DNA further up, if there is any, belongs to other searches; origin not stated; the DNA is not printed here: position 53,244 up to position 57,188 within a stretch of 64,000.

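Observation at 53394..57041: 1215-aa single-chain indolepyruvate/2-oxoacid:ferredoxin oxidoreductase of bacterial architecture inside an archaeal island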

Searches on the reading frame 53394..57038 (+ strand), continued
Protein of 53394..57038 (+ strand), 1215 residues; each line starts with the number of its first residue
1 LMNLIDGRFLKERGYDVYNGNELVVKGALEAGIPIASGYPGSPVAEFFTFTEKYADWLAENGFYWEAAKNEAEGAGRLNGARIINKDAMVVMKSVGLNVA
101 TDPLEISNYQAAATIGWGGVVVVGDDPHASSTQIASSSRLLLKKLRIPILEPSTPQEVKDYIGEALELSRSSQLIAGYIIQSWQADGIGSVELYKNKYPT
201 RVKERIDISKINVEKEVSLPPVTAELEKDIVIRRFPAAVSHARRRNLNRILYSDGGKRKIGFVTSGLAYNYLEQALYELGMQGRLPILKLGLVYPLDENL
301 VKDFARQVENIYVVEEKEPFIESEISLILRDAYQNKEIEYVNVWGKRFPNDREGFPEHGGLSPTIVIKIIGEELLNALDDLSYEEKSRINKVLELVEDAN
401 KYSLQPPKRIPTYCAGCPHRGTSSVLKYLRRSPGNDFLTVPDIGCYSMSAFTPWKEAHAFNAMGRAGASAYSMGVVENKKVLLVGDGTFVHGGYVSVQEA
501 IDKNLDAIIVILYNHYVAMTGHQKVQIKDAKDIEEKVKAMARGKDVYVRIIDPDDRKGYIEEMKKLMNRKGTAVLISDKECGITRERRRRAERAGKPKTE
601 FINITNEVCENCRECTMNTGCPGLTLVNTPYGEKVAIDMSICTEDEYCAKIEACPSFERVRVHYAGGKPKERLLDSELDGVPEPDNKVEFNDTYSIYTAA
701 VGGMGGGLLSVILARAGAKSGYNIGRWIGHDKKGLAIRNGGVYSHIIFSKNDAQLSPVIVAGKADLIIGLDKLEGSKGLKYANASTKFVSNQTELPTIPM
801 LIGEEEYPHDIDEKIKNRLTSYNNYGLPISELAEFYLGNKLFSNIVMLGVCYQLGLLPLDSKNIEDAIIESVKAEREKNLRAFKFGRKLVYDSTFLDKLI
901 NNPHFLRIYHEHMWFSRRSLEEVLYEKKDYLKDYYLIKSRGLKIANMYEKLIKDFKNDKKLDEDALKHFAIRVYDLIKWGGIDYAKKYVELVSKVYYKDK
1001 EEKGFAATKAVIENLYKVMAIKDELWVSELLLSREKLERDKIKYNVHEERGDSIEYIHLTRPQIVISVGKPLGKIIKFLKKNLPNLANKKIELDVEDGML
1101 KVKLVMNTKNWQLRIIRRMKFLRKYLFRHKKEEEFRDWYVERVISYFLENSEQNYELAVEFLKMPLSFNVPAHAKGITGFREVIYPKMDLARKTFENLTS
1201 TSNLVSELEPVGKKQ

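Call 28: get_annotated_region(hit=H19, flank=3000)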
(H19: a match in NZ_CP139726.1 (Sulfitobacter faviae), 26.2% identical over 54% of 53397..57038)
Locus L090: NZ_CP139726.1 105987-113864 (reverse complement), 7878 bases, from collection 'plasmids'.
description: Sulfitobacter faviae strain OXR-9 plasmid unnamed01, complete sequence
organism: Sulfitobacter faviae (NCBI taxid 1775881)
taxonomy: Bacteria; Pseudomonadota; Alphaproteobacteria; Rhodobacterales; Roseobacteraceae; Sulfitobacter; Sulfitobacter faviae
host: -; source: Bacterial Culture,hydrothermal vent plume; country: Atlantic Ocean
typing (MOB-suite, as given by PLSDB): non-mobilizable
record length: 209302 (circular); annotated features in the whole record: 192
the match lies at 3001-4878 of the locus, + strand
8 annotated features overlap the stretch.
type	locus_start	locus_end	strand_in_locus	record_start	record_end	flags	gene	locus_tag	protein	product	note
CDS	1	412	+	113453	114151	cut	-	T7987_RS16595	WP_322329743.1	GntR family transcriptional regulator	-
CDS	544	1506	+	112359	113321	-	-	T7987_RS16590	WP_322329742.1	dihydrodipicolinate synthase family protein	-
CDS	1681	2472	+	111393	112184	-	-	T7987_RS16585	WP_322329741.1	cyclase family protein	-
CDS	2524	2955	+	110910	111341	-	-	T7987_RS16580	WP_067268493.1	MarR family transcriptional regulator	-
CDS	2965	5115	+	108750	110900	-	-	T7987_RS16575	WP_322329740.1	indolepyruvate ferredoxin oxidoreductase subunit alpha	-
CDS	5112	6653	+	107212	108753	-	-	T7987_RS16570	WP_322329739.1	indolepyruvate oxidoreductase subunit beta family protein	-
CDS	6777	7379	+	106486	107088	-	-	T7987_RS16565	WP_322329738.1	LysE family transporter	GO:0006865 - amino acid transport [Evidence IEA]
CDS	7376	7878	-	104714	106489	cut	-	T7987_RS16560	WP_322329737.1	glycoside hydrolase family 15 protein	-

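Call 29: get_annotated_region(hit=H21, flank=3000)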
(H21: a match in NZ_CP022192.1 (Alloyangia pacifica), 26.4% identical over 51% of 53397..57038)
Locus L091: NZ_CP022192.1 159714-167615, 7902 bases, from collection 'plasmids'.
description: Alloyangia pacifica strain YSBP01 plasmid unnamed2, complete sequence
organism: Alloyangia pacifica (NCBI taxid 311180)
taxonomy: Bacteria; Pseudomonadota; Alphaproteobacteria; Rhodobacterales; Roseobacteraceae; Alloyangia; Alloyangia pacifica
host: -; source: cell culture,oil-contaminated sediment; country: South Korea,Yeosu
typing (MOB-suite, as given by PLSDB): non-mobilizable; replicon rep_cluster_634
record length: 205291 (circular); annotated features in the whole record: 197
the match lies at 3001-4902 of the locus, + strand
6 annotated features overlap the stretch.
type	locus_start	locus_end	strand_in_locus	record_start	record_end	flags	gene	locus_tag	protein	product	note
CDS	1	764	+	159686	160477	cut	-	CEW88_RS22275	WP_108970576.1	cyclase family protein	-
CDS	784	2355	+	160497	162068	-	-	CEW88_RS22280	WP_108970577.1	NAD(P)/FAD-dependent oxidoreductase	-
CDS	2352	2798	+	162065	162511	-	-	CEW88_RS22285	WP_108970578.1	MarR family transcriptional regulator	-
CDS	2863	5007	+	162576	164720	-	-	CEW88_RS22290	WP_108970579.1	indolepyruvate ferredoxin oxidoreductase subunit alpha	-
CDS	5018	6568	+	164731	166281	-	-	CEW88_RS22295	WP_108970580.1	indolepyruvate oxidoreductase subunit beta family protein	-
CDS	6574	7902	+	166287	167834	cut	-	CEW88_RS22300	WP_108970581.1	NAD(P)/FAD-dependent oxidoreductase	-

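Call 37: find_encoding_contigs(protein=P0015, flank=8000, max_places=4)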
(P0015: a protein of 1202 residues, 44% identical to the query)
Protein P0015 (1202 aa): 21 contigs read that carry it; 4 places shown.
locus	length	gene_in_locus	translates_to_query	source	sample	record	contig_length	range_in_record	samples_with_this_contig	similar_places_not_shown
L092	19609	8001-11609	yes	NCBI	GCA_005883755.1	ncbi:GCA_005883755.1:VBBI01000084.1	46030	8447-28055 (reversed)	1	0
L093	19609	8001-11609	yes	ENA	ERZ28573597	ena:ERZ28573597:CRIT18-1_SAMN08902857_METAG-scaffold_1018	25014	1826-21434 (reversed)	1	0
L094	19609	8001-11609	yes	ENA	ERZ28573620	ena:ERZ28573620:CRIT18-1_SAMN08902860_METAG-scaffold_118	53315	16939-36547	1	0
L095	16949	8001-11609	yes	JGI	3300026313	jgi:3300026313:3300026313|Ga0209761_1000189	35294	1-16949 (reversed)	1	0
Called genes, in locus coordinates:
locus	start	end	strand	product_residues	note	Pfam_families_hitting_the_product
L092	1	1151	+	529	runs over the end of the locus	PF00270:DEAD, PF04851:ResIII, PF00271:Helicase_C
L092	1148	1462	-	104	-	-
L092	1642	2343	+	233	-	-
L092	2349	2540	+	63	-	-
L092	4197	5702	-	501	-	-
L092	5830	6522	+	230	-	PF09335:VTT_dom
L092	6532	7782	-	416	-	-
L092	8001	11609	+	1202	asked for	PF02775:TPP_enzyme_C, PF01558:POR, PF20169:DUF6537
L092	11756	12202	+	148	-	PF04138:GtrA_DPMS_TM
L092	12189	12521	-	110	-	PF11494:Ta0938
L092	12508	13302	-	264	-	PF03070:TENA_THI-4, PF14518:Haem_oxygenas_2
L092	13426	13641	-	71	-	-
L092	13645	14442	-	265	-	PF02511:Thy1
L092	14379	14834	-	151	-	PF02511:Thy1 (weak)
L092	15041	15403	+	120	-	-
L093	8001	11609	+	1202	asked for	PF02775:TPP_enzyme_C, PF01558:POR, PF20169:DUF6537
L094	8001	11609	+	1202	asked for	PF02775:TPP_enzyme_C, PF01558:POR, PF20169:DUF6537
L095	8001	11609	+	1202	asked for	PF02775:TPP_enzyme_C, PF01558:POR, PF20169:DUF6537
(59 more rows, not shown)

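Call 38: find_encoding_contigs(protein=P0047, flank=8000, max_places=2)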
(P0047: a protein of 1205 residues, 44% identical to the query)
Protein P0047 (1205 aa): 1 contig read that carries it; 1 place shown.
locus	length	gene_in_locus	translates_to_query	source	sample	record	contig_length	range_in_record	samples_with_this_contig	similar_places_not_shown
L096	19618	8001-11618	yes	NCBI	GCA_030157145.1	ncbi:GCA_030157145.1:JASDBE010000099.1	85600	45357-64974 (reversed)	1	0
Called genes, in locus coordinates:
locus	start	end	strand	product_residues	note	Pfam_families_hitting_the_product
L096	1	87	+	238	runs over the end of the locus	PF00702:Hydrolase, PF13419:HAD_2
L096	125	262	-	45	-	-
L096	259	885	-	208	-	-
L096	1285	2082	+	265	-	PF02481:DNA_processg_A, PF18306:LDcluster4 (weak)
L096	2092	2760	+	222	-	-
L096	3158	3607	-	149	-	-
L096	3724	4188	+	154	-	-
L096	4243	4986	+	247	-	-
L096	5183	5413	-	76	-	-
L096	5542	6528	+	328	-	PF01555:N6_N4_Mtase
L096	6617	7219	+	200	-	PF09568:RE_MjaI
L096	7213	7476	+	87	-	-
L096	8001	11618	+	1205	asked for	PF02775:TPP_enzyme_C, PF01558:POR, PF20169:DUF6537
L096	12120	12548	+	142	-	PF04138:GtrA_DPMS_TM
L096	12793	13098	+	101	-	-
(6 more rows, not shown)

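Call 61: predict_structure(alignment_id=A3)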
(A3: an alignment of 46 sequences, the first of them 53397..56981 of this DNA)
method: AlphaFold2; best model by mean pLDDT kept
length: 1195 residues; sequences in the alignment: 46
mean_pLDDT: 81.9   pTM: 0.83
mean pLDDT of the five models: 81.9, 81.1, 80.9, 78.6, 69.7
residues with pLDDT >= 90: 432; 70-90: 553; 50-70: 170; < 50: 40
segments of 3 or more residues with pLDDT < 50: 129-134, 460-468, 517-521, 728-735, 1167-1174
pLDDT, mean of each block of 10 residues (from residue 1): 71 87 92 81 74 80 73 78 86 76 80 81 67 62 93 92 94 92 82 83 55 57 80 93 94 88 93 93 94 95 95 89 95 93 90 80 92 90 94 89 73 77 82 74 69 61 42 65 72 74 85 60 68 88 88 82 87 86 71 75 80 73 80 76 62 76 87 87 90 89 79 88 57 55 85 84 94 89 93 83 81 85 91 90 95 95 91 84 96 94 92 91 93 86 94 89 93 92 95 93 91 87 84 91 92 85 66 69 57 67 73 81 69 90 92 88 57 52 75 83
secondary structure, 60 per line:
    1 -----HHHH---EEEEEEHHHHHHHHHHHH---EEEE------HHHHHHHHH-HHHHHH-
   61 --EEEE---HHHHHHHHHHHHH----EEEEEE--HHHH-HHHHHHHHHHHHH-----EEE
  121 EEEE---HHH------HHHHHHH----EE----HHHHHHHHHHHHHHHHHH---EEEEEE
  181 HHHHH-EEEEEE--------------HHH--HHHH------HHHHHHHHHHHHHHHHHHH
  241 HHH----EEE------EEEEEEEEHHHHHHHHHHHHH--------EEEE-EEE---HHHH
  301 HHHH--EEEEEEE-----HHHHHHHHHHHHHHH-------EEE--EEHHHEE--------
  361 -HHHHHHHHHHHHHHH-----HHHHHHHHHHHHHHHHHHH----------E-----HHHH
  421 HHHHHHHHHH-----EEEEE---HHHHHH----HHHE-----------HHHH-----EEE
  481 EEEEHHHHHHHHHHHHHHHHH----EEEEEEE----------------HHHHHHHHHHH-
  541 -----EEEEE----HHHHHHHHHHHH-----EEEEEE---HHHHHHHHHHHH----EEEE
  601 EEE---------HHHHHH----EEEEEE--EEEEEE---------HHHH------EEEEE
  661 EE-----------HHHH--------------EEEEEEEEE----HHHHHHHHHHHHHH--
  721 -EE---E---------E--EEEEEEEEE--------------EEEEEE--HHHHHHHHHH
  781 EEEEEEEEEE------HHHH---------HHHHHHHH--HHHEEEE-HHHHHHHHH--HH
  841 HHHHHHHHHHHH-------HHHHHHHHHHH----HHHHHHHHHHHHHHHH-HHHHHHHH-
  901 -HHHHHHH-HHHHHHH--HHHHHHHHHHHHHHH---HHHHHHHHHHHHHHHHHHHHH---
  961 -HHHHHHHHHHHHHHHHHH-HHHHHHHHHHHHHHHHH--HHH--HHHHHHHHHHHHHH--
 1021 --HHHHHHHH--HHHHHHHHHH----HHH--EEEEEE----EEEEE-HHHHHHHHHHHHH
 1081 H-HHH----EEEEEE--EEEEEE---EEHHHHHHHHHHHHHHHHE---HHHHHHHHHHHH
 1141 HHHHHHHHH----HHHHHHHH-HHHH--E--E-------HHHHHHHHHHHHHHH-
elements in order (helices of 4 or more, strands of 3 or more residues): H6-9 E13-18 H19-30 E34-37 H44-52 H54-59 E63-66 H70-82 E87-92 H95-98 H100-112 E118-124 H137-143 H154-171 E175-180 H181-185 E187-192 H212-215 H222-243 E248-250 E257-264 H265-277 E286-289 E291-293 H297-304 E307-313 H319-333 E341-343 H362-376 H382-400 H417-430 E436-440 H444-449 H469-472 E478-484 H485-501 E506-512 H529-539 E546-550 H555-566 E572-577 H581-592 E597-603 H613-618 E623-628 E631-636 H646-649 E656-662 H674-677 E692-700 H705-718 E740-748 E763-768 H771-780 E781-790 H797-800 H810-817 E823-826 H828-836 H839-852 H860-870 H875-890 H892-899 H902-908 H910-916 H919-933 H937-957 H962-979 H981-997 H1005-1018 H1023-1030 H1033-1042 E1052-1057 E1062-1066 H1068-1081 E1090-1095 E1098-1103 H1109-1124 H1129-1149 H1154-1161 H1163-1166 H1180-1194

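Call 64: fold_search(model_id=the predicted structure, library=pdb)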
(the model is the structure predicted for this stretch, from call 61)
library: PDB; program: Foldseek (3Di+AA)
matches with E <= 10: 986; with E <= 0.001: 448
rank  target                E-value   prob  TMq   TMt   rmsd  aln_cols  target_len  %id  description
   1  7plm_A                6.1e-17  1.00  0.30  0.30  18.2       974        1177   11  CryoEM reconstruction of pyruvate ferredoxin oxidoreductase (PFOR) in anaerobic conditions (released 2022-03-23)
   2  2c3y_B                1.3e-16  1.00  0.33  0.32  13.4       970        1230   11  CRYSTAL STRUCTURE OF THE RADICAL FORM OF PYRUVATE:FERREDOXIN OXIDOREDUCTASE FROM Desulfovibrio africanus (released 2006-02-15)
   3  1b0p_A                4.2e-16  1.00  0.32  0.31  17.2       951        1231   11  CRYSTAL STRUCTURE OF PYRUVATE-FERREDOXIN OXIDOREDUCTASE FROM DESULFOVIBRIO AFRICANUS (released 1999-04-23)
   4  6cin_E                1.3e-15  1.00  0.34  0.34  15.1      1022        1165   12  Crystal structure of pyruvate:ferredoxin oxidoreductase from Moorella thermoacetica (released 2018-03-28)
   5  6cio_E                1.7e-15  1.00  0.34  0.35  15.2      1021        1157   12  Pyruvate:ferredoxin oxidoreductase from Moorella thermoacetica with lactyl-TPP bound (released 2018-03-28)
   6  6cio_F                1.7e-15  1.00  0.33  0.34  15.3      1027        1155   11  Pyruvate:ferredoxin oxidoreductase from Moorella thermoacetica with lactyl-TPP bound (released 2018-03-28)
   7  6cin_A                2.0e-15  1.00  0.34  0.34  13.6       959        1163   12  Crystal structure of pyruvate:ferredoxin oxidoreductase from Moorella thermoacetica (released 2018-03-28)
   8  6cip_A                2.1e-15  1.00  0.35  0.36  13.4       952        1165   12  Pyruvate:ferredoxin oxidoreductase from Moorella thermoacetica with acetyl-TPP bound (released 2018-03-28)
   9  6ciq_B                2.2e-15  1.00  0.33  0.33  13.6       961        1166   12  Pyruvate:ferredoxin oxidoreductase from Moorella thermoacetica with coenzyme A bound (released 2018-03-28)
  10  6cio_D                2.8e-15  1.00  0.33  0.34  15.3      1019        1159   12  Pyruvate:ferredoxin oxidoreductase from Moorella thermoacetica with lactyl-TPP bound (released 2018-03-28)
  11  6cip_D                3.5e-15  1.00  0.34  0.35  13.5       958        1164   12  Pyruvate:ferredoxin oxidoreductase from Moorella thermoacetica with acetyl-TPP bound (released 2018-03-28)
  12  6cio_C                3.9e-15  1.00  0.35  0.36  14.8      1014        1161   12  Pyruvate:ferredoxin oxidoreductase from Moorella thermoacetica with lactyl-TPP bound (released 2018-03-28)
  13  6cin_B                4.1e-15  1.00  0.33  0.34  13.6       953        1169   12  Crystal structure of pyruvate:ferredoxin oxidoreductase from Moorella thermoacetica (released 2018-03-28)
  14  6cin_D                4.7e-15  1.00  0.31  0.32  19.0      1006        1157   11  Crystal structure of pyruvate:ferredoxin oxidoreductase from Moorella thermoacetica (released 2018-03-28)
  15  6cin_C                5.9e-15  1.00  0.34  0.35  15.3      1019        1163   12  Crystal structure of pyruvate:ferredoxin oxidoreductase from Moorella thermoacetica (released 2018-03-28)
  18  6cin_F                4.5e-14  1.00  0.33  0.34  13.4       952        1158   12  Crystal structure of pyruvate:ferredoxin oxidoreductase from Moorella thermoacetica (released 2018-03-28)
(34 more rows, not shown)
